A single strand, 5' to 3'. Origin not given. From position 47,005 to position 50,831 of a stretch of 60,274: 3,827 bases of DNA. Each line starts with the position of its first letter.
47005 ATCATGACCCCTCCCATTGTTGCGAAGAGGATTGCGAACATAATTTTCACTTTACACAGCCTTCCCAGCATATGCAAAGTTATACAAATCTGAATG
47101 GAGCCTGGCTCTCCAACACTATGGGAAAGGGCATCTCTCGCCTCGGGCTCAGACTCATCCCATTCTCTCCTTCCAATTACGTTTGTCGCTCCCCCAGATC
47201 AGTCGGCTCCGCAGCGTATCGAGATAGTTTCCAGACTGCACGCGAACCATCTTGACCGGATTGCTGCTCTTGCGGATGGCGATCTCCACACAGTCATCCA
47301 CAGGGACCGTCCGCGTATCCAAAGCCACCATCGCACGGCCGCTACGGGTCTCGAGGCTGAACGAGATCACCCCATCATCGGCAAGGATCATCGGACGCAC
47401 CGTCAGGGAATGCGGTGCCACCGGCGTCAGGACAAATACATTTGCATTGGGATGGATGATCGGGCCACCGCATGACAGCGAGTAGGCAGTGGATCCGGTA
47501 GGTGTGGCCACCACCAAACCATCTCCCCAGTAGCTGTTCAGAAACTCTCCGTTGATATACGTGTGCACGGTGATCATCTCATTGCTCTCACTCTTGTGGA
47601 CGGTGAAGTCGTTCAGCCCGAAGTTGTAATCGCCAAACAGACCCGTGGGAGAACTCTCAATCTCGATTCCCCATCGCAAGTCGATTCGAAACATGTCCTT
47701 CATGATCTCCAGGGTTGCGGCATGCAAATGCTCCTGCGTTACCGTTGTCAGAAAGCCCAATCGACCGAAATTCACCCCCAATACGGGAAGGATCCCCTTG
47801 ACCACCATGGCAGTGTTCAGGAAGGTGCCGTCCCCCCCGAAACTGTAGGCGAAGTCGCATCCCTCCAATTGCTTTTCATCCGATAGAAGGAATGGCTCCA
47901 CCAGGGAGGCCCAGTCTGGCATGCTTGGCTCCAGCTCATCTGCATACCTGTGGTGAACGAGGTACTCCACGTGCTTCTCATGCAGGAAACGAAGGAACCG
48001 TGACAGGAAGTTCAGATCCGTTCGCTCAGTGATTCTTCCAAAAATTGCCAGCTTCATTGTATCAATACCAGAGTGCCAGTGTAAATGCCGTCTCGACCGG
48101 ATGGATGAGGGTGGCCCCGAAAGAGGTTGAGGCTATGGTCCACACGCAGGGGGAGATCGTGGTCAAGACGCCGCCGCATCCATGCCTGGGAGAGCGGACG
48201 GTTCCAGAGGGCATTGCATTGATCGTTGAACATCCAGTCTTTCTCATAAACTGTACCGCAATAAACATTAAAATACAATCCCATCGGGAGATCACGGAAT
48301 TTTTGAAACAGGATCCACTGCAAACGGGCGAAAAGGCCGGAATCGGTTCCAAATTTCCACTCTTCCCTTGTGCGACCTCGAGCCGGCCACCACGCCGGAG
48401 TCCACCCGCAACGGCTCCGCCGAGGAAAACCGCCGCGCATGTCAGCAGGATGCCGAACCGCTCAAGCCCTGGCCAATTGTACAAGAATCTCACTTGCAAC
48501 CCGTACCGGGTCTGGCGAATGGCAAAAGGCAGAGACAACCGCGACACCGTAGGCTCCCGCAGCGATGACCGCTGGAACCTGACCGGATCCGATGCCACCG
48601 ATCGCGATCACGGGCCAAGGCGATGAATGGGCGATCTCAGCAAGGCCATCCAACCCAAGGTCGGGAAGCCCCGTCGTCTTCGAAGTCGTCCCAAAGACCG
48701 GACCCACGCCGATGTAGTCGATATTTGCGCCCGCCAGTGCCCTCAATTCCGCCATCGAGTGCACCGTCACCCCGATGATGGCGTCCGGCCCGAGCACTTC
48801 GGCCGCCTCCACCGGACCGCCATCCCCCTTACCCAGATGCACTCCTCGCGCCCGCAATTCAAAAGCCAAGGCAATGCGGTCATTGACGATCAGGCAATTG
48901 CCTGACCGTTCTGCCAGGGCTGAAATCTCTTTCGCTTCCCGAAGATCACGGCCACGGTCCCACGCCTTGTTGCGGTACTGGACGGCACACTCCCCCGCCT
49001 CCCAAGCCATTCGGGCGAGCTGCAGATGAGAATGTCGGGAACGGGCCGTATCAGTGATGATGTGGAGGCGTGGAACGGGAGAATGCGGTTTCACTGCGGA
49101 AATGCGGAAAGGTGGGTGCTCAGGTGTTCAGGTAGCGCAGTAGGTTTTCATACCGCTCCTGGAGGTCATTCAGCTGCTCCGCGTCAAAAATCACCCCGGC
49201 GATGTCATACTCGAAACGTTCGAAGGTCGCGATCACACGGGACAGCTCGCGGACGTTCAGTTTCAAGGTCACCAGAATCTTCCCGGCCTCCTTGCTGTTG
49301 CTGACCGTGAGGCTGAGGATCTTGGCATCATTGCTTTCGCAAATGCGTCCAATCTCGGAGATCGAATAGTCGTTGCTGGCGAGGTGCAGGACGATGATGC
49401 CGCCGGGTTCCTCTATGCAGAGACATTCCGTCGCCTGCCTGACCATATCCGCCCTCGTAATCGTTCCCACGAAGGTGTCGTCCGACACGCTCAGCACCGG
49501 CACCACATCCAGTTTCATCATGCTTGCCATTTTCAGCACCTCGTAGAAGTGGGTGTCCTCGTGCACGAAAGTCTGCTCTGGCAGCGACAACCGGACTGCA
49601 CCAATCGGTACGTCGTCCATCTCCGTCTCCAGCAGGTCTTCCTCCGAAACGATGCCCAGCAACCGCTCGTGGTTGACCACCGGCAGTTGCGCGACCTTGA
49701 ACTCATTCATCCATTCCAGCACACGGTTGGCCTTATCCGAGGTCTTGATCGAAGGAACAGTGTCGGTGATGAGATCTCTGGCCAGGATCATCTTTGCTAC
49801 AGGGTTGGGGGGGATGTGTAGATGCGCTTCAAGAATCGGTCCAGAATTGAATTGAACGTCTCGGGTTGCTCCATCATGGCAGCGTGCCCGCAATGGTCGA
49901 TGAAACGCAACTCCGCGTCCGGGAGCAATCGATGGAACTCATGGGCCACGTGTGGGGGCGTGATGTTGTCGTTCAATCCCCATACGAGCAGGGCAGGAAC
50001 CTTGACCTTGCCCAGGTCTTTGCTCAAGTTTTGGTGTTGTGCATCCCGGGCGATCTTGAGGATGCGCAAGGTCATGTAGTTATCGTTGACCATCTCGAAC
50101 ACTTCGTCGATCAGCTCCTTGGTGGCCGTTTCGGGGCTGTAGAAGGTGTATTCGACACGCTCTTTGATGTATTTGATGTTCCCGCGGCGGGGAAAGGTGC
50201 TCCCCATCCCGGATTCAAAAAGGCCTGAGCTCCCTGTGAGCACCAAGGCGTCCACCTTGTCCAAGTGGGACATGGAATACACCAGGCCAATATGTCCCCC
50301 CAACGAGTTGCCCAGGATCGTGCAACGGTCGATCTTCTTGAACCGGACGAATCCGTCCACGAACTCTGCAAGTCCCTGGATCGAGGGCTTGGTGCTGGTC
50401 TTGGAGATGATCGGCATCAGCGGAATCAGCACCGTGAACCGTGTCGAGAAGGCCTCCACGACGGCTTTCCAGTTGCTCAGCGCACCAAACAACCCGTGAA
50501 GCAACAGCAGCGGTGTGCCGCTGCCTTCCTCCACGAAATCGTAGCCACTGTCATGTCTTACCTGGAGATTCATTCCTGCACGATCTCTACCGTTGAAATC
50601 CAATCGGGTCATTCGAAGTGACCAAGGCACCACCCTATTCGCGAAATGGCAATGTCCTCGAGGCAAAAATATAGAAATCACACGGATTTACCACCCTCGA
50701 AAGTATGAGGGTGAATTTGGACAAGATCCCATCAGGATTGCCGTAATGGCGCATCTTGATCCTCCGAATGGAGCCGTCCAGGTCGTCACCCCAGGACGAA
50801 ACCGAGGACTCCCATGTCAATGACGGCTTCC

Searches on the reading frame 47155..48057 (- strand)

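Call 57: search_protein_families(library=pfam, proteins=[window:47155-48057:-], max_evalue=0.00001)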
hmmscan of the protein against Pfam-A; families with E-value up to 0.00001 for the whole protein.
window:47155-48057:- (300 aa): 2 families
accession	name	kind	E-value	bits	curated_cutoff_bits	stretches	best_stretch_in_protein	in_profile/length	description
PF20143.4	NAD_kinase_C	-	6.4e-29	100.7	23.7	1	148-273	1-126/126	ATP-NAD kinase C-terminal domain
PF01513.26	NAD_kinase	-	2.1e-11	44.6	25.5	1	5-120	3-127/130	ATP-NAD kinase N-terminal domain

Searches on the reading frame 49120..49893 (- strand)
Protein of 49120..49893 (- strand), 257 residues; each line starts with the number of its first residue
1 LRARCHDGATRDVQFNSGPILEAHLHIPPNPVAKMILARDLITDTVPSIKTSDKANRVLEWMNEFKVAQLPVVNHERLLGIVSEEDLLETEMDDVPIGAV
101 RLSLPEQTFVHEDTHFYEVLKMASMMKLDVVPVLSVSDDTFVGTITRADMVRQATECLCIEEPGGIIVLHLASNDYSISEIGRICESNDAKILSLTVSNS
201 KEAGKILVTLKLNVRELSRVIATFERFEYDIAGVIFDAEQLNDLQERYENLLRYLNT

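Call 57: search_protein_families(library=pfam, proteins=[window:49120-49893:-], max_evalue=0.00001)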
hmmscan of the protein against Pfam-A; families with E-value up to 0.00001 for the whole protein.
window:49120-49893:- (257 aa): 1 family
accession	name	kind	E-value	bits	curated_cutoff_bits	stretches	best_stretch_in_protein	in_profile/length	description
PF00571.33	CBS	-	5e-12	46.4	24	1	38-89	1-53/57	CBS domain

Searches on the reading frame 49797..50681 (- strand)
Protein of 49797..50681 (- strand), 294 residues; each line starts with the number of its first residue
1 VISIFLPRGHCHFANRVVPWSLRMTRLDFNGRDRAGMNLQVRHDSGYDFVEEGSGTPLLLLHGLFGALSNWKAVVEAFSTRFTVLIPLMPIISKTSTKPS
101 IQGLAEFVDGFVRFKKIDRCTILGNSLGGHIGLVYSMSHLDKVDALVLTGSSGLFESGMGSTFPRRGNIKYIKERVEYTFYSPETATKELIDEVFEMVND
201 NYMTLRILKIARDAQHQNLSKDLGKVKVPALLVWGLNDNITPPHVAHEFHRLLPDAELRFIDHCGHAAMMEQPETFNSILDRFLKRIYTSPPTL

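Call 57: search_protein_families(library=pfam, proteins=[window:49797-50681:-], max_evalue=0.00001)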
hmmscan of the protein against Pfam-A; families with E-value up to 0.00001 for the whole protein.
window:49797-50681:- (294 aa): 4 families
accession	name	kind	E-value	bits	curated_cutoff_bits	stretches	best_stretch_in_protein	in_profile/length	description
PF00561.26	Abhydrolase_1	-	4.3e-21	76.1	25.8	2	57-151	2-102/245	alpha/beta hydrolase fold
PF12146.15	Hydrolase_4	-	1.2e-11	44.9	27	1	100-272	58-238/239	Serine aminopeptidase, S33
PF12697.13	Abhydrolase_6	-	5.1e-11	44.1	26.3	1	58-277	1-215/217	Alpha/beta hydrolase family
PF08386.16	Abhydrolase_4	-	8.7e-06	26.2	21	0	217-285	24-92/103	TAP-like protein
